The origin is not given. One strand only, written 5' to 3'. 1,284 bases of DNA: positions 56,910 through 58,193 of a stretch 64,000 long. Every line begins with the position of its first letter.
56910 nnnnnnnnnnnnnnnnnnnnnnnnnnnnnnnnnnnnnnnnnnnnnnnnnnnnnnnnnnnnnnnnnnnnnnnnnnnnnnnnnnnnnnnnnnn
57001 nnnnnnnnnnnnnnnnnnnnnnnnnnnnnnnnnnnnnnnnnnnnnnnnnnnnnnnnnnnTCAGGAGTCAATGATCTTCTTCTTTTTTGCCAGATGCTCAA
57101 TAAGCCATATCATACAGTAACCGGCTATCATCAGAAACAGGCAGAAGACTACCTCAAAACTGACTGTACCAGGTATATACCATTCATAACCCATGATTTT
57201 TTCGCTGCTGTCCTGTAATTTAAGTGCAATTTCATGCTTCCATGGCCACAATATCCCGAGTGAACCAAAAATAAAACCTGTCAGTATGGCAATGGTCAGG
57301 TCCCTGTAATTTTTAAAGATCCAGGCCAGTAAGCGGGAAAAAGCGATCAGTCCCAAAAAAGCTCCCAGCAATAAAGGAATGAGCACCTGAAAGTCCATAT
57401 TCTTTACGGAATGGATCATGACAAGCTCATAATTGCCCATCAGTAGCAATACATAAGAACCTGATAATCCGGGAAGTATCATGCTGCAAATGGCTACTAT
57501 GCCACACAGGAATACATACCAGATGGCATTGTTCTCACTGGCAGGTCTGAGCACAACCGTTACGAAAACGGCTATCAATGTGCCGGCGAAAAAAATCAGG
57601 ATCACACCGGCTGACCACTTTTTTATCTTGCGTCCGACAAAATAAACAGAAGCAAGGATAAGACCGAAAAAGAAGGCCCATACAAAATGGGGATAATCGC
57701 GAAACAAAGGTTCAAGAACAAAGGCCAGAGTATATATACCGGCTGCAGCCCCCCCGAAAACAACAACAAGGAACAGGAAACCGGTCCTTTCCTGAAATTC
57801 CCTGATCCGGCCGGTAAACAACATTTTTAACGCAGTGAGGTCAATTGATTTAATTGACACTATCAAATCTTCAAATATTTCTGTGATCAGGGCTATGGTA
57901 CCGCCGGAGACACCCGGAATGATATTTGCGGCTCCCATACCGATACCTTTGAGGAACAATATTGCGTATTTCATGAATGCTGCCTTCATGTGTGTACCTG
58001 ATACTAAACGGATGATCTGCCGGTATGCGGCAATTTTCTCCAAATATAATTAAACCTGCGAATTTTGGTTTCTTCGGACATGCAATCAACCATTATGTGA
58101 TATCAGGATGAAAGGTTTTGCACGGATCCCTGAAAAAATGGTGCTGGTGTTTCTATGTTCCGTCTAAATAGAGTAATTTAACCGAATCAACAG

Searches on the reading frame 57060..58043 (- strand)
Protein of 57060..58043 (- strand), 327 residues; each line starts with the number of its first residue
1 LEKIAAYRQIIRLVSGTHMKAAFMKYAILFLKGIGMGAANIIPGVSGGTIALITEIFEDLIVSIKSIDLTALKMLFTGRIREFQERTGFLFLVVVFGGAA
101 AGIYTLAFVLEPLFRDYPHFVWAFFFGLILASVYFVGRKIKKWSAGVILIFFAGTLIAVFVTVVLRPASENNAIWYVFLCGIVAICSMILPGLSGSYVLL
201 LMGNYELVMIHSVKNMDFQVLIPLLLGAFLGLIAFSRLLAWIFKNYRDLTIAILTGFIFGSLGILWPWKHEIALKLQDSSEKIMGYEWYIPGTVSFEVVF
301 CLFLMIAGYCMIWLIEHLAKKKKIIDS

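Call 88: search_protein_families(library=pfam, proteins=[window:57060-58043:-], max_evalue=0.0001)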
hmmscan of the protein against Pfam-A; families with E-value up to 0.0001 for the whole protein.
window:57060-58043:- (327 aa): 1 family
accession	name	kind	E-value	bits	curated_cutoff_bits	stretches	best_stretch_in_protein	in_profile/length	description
PF04018.18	VCA0040-like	-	4.5e-81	272.5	26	1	36-279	1-242/246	Undecaprenyl phosphate translocase-like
